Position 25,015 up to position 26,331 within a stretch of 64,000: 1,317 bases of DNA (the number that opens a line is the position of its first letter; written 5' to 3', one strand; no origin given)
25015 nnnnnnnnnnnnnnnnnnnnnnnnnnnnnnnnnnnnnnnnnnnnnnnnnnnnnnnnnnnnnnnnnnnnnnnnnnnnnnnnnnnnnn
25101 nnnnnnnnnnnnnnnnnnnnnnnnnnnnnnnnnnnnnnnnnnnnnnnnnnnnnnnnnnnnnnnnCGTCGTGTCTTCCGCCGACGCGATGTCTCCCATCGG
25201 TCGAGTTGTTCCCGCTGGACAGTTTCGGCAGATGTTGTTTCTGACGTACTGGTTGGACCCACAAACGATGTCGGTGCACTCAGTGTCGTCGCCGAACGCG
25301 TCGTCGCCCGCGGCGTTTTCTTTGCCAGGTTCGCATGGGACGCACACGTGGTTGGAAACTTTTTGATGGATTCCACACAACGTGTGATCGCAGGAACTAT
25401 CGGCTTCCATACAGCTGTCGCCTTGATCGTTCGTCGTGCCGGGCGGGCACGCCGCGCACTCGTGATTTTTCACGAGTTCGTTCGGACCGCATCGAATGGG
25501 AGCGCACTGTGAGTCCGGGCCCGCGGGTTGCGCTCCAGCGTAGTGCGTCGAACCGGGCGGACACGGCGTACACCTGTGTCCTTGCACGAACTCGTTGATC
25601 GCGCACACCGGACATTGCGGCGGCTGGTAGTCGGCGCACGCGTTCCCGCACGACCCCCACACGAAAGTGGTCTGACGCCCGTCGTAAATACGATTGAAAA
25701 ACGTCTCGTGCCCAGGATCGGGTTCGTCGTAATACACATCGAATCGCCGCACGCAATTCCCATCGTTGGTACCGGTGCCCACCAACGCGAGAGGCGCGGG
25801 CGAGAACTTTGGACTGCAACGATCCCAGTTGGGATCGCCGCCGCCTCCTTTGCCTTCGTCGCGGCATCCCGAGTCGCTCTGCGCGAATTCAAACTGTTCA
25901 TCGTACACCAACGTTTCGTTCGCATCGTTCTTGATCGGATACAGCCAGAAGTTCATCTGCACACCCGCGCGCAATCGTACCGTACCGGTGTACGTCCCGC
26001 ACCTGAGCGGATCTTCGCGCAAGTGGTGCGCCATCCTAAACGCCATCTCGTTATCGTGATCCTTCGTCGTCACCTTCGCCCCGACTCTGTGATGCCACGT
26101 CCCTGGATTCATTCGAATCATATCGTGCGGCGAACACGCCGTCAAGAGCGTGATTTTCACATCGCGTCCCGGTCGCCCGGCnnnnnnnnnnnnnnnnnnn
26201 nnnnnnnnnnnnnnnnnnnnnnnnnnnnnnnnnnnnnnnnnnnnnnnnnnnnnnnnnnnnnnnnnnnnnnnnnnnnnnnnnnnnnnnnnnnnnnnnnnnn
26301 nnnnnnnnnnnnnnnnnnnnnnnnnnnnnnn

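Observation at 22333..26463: Giant type-II membrane protein built from ~19 tandem four-cysteine (GCC2/GCC3, ephrin-receptor-like) repeats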

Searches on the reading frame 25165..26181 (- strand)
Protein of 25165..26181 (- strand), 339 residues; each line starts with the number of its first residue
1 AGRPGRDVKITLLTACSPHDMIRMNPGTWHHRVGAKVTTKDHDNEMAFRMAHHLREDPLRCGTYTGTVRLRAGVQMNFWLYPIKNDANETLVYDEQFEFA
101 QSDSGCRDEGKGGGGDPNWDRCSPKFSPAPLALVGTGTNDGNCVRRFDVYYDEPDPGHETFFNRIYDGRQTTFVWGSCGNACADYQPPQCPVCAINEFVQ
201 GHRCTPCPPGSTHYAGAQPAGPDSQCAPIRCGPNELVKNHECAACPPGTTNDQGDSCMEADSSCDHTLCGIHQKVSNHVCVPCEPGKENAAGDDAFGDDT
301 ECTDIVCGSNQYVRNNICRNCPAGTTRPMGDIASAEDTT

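Call 44: predict_structure(alignment_id=A3)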
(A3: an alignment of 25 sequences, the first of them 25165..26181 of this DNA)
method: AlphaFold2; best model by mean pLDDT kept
length: 339 residues; sequences in the alignment: 25
mean_pLDDT: 72.2   pTM: 0.50
mean pLDDT of the five models: 72.2, 69.0, 67.0, 66.4, 65.6
residues with pLDDT >= 90: 129; 70-90: 67; 50-70: 52; < 50: 91
segments of 3 or more residues with pLDDT < 50: 17-26, 44-47, 97-116, 118-159, 178-189
pLDDT, mean of each block of 10 residues (from residue 1): 77 61 48 72 51 70 80 76 58 49 36 40 39 39 34 43 70 63 42 88 90 84 90 97 96 92 96 97 97 96 97 97 95 96
secondary structure, 60 per line:
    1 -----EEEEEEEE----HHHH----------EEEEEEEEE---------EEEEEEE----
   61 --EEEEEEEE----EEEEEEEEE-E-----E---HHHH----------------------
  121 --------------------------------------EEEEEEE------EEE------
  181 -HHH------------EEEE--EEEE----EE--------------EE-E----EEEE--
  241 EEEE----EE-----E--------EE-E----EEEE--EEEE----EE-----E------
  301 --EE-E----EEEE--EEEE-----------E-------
elements in order: E6-13 H18-21 E32-40 E50-56 E63-70 E75-83 H95-98 E159-165 E172-174 E197-200 E203-206 E235-238 E241-244 E273-276 E279-282 E311-314 E317-320

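Call 52: fold_search(model_id=the predicted structure, library=pdb)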
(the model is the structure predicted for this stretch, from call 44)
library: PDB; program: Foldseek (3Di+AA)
matches with E <= 10: 648; with E <= 0.001: 0
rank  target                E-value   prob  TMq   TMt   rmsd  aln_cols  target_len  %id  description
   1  8wa2_C                4.9e-03  0.38  0.16  0.05  22.9       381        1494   14  cryo-EM structure of native mastigonemes isolated from Chlamydomonas reinhardtii at 3.0 angstrom resolution (released 2024-04-10)
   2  8gye_A                1.3e-02  0.93  0.17  0.34   9.0       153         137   24  Crystal Structure of the 4-1BB in complex with ZG033 Fab (released 2023-09-27)
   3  6a3w_C                1.9e-02  0.89  0.17  0.32   8.9       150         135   25  Complex structure of 4-1BB and utomilumab (released 2018-10-10)
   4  8wa2_F                2.3e-02  0.18  0.15  0.05  24.0       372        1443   14  cryo-EM structure of native mastigonemes isolated from Chlamydomonas reinhardtii at 3.0 angstrom resolution (released 2024-04-10)
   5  8wa2_D                2.4e-02  0.21  0.16  0.05  22.6       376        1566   14  cryo-EM structure of native mastigonemes isolated from Chlamydomonas reinhardtii at 3.0 angstrom resolution (released 2024-04-10)
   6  8x8k_A                2.5e-02  0.93  0.14  0.40   5.0        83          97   14  Crystal structure of STBD1 CBM20 domain in complex with maltotetraose (released 2024-09-18)
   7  7d4b_A                2.8e-02  0.77  0.16  0.31   9.6       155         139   24  Crystal structure of 4-1BB in complex with a VHH (released 2021-07-14)
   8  8wa2_A                2.8e-02  0.18  0.15  0.04  23.2       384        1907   14  cryo-EM structure of native mastigonemes isolated from Chlamydomonas reinhardtii at 3.0 angstrom resolution (released 2024-04-10)
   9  6a3v_X                4.9e-02  0.80  0.17  0.32   7.5       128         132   23  Complex structure of human 4-1BB and 4-1BBL (released 2018-10-10)
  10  8trt_D                5.4e-02  0.60  0.14  0.29   9.7       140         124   21  Structure of the EphA2 CRD bound to FabS1CE_C1, monoclinic form (released 2023-11-22)
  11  6mhr_C                6.0e-02  0.69  0.16  0.31  10.3       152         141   24  Structure of the human 4-1BB / Urelumab Fab complex (released 2018-11-21)
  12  6y8k_AAA              6.4e-02  0.87  0.16  0.34   8.2       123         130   27  Crystal structure of CD137 in complex with the cyclic peptide BCY10916 (released 2021-02-03)
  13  8x8k_C                7.1e-02  0.84  0.14  0.40   4.5        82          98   15  Crystal structure of STBD1 CBM20 domain in complex with maltotetraose (released 2024-09-18)
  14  2qlv_E                7.5e-02  0.94  0.15  0.33  10.8        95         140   17  Crystal structure of the heterotrimer core of the S. cerevisiae AMPK homolog SNF1 (released 2007-09-25)
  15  2qlv_B                8.8e-02  0.99  0.14  0.29   3.0        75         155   17  Crystal structure of the heterotrimer core of the S. cerevisiae AMPK homolog SNF1 (released 2007-09-25)
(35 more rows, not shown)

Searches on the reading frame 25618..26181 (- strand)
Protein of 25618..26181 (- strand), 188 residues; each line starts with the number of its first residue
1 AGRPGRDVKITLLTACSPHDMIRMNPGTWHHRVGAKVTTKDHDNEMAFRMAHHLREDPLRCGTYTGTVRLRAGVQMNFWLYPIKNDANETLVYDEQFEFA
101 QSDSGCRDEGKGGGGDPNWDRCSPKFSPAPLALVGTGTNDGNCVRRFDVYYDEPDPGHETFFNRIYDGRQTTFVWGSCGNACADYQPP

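Call 27: find_homologous_proteins(query=window:25618-26181:-, max_evalue=0.01)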
Query window:25618-26181:- (188 aa): 1 proteins with E <= 0.01 among 77 candidates.
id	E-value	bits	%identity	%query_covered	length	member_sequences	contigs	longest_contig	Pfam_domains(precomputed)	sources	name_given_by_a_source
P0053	1.3e-84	301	94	72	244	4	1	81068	-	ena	-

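Call 70: search_protein_families(library=pfam, proteins=[window:25618-26181:-], max_evalue=10)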
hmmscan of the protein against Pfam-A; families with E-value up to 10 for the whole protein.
window:25618-26181:- (188 aa): 0 families
